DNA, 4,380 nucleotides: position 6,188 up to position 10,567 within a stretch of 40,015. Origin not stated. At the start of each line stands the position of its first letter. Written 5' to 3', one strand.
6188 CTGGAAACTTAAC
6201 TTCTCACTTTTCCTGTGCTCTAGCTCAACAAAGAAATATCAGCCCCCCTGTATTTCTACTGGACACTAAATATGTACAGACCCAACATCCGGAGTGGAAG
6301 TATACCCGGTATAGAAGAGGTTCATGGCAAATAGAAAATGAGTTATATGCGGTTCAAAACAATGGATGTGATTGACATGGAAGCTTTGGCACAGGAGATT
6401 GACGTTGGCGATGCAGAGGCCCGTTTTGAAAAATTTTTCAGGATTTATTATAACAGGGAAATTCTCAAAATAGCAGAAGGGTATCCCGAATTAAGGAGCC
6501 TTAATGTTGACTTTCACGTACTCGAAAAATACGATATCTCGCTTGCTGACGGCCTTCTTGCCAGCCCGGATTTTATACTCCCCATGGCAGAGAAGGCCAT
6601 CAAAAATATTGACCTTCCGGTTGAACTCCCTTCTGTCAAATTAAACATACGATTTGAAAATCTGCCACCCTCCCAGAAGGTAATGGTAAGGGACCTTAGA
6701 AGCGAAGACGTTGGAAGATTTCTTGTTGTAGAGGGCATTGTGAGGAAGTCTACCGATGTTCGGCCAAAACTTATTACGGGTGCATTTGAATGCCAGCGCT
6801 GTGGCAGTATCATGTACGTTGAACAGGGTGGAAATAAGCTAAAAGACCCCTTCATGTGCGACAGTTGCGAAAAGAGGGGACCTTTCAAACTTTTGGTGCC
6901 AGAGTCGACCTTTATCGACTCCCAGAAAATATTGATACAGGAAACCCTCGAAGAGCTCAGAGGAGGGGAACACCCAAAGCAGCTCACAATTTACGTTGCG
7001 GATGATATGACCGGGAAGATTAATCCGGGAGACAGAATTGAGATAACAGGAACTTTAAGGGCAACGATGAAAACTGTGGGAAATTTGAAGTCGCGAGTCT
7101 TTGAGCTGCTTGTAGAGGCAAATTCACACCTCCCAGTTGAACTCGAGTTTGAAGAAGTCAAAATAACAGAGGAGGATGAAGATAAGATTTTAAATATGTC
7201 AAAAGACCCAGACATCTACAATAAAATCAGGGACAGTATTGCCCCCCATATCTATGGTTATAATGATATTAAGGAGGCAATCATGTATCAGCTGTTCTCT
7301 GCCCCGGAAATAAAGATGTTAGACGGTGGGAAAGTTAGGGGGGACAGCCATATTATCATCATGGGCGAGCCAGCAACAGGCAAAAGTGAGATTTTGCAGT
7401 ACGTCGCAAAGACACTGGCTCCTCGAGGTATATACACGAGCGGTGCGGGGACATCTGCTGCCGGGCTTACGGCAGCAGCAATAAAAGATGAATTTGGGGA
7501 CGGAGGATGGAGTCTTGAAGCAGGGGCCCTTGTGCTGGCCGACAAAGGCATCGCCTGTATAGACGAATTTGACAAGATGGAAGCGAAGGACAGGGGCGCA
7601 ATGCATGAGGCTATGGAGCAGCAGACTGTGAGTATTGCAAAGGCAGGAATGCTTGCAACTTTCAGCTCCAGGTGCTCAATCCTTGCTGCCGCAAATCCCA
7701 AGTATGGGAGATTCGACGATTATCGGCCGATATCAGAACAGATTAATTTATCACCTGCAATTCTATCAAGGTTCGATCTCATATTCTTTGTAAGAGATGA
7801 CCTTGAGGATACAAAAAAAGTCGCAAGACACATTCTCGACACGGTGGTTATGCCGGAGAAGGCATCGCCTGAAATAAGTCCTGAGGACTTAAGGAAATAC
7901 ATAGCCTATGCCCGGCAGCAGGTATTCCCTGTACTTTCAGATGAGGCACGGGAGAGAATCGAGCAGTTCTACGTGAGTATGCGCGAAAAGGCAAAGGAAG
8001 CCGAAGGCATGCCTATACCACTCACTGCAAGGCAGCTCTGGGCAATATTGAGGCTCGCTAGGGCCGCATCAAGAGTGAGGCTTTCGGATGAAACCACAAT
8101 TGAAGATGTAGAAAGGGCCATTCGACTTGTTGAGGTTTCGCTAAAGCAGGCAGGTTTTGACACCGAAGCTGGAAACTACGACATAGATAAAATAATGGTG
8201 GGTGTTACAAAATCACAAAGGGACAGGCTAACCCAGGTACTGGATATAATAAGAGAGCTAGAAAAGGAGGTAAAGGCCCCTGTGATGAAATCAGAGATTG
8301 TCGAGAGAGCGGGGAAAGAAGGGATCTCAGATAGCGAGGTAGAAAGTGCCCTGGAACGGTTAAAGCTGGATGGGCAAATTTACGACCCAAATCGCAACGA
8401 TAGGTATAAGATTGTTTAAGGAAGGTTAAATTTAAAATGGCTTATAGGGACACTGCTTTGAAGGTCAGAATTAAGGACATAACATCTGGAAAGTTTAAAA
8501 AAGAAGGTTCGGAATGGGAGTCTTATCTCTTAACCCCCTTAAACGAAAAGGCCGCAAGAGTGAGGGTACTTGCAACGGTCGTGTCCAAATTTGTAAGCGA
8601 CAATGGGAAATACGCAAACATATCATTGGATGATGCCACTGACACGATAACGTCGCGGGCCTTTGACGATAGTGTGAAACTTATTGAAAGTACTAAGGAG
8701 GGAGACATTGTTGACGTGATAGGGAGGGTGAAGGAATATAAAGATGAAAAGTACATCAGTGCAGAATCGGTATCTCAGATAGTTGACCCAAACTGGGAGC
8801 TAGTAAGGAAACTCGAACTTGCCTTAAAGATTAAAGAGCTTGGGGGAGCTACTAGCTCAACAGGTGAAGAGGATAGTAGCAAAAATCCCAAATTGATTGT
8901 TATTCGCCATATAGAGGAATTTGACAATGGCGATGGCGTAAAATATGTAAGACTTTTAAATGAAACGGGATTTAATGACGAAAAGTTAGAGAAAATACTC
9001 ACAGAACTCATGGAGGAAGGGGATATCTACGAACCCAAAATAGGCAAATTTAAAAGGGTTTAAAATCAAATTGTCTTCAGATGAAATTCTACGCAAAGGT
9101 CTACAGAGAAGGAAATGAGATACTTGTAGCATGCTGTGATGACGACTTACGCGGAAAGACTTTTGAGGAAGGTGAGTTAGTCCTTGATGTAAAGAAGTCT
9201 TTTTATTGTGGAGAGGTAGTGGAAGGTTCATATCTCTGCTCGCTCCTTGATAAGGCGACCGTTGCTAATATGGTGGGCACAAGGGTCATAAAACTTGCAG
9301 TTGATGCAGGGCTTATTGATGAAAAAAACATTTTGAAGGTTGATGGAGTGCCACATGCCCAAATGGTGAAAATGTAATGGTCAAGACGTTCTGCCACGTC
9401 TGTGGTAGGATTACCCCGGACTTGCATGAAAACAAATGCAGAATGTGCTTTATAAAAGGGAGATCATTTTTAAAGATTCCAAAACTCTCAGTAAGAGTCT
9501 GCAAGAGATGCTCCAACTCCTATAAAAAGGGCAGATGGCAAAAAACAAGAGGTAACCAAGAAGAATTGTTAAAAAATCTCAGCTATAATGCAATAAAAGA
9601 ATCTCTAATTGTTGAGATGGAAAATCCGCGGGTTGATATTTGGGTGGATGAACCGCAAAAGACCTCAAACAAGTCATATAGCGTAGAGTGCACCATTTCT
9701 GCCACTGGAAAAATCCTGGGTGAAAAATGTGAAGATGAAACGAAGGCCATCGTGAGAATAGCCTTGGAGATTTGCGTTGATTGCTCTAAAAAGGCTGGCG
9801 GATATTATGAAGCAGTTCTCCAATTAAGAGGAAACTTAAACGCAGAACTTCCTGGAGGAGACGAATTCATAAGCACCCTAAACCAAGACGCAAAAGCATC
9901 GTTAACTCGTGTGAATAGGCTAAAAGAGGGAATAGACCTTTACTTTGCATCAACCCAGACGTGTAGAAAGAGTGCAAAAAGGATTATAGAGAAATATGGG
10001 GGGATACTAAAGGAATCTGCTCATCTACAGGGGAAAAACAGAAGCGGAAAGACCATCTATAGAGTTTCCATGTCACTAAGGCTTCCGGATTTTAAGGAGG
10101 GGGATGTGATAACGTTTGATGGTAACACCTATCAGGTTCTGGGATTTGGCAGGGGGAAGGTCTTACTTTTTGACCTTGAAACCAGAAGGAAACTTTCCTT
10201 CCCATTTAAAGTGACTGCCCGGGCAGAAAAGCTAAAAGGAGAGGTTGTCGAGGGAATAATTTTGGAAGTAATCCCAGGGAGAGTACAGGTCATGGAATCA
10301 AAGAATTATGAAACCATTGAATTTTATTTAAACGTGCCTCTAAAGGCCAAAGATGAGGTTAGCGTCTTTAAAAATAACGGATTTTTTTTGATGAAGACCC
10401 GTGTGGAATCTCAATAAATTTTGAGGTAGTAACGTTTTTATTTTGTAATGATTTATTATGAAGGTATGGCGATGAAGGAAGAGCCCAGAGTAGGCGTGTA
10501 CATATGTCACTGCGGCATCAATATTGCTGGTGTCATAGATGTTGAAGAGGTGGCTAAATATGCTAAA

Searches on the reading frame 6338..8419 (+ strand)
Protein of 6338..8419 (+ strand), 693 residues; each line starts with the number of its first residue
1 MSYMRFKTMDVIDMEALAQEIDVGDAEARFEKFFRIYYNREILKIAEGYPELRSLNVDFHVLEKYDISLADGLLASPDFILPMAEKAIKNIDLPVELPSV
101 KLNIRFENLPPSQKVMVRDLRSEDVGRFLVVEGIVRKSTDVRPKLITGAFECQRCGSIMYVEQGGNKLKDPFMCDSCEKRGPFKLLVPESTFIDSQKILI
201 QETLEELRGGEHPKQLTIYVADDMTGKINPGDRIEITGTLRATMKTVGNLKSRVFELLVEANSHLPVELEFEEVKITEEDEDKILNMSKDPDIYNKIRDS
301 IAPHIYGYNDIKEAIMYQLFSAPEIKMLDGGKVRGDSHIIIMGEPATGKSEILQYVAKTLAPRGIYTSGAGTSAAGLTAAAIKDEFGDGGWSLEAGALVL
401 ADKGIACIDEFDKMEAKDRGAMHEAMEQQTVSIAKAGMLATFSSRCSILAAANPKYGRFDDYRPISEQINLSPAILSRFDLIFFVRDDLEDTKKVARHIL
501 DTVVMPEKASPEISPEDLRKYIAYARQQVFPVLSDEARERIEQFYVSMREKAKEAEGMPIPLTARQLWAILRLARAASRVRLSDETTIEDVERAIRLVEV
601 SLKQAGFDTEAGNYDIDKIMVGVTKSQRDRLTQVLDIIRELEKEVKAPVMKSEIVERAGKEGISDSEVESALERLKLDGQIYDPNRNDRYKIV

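Call 57: search_protein_families(library=pfam, proteins=[window:6338-8419:+], max_evalue=0.00001)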
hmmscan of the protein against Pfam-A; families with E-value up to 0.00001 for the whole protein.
window:6338-8419:+ (693 aa): 6 families
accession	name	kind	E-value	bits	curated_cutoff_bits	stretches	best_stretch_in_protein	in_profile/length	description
PF00493.29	MCM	-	4.9e-87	291.2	23.3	1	281-501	2-222/224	MCM P-loop domain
PF17207.9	MCM_OB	-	1.1e-33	116.1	24.8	1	117-243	2-125/126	MCM OB domain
PF17855.7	MCM_lid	-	2.5e-26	92.4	27.4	1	517-601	2-86/87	MCM AAA-lid domain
PF01078.27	Mg_chelatase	-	4e-09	36.6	20.3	1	389-455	93-159/207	Magnesium chelatase, subunit ChlI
PF07728.20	AAA_5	-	1.3e-07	32.2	22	1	338-479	1-139/139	AAA domain (dynein-related subfamily)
PF14551.11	MCM_N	-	1.3e-06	29.1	24.9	1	29-91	3-72/95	MCM N-terminal domain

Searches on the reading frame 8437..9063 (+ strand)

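Call 37: search_protein_families(library=pfam, proteins=[window:8437-9063:+], max_evalue=0.0001)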
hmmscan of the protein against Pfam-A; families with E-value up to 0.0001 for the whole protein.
window:8437-9063:+ (208 aa): 1 family
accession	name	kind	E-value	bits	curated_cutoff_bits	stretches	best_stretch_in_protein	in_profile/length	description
PF01336.31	tRNA_anti-codon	-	1.3e-09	38.3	27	1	42-112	1-72/75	OB-fold nucleic acid binding domain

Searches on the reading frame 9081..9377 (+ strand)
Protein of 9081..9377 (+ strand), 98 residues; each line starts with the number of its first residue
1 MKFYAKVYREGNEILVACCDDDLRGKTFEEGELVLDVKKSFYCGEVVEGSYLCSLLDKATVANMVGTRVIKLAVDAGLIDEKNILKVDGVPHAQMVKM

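Call 37: search_protein_families(library=pfam, proteins=[window:9081-9377:+], max_evalue=0.0001)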
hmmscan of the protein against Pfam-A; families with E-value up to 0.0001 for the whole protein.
window:9081-9377:+ (98 aa): 1 family
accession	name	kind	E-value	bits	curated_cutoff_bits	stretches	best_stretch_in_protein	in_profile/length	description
PF04242.18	DUF424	-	8.1e-29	100.2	25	1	8-98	1-92/92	Protein of unknown function (DUF424)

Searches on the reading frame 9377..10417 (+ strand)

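Call 37: search_protein_families(library=pfam, proteins=[window:9377-10417:+], max_evalue=0.0001)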
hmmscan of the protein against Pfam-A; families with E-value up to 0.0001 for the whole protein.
window:9377-10417:+ (346 aa): 1 family
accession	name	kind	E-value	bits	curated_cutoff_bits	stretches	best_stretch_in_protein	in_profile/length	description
PF04981.18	NMD3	-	5.2e-42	144.5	24.9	1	6-236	1-243/243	NMD3 family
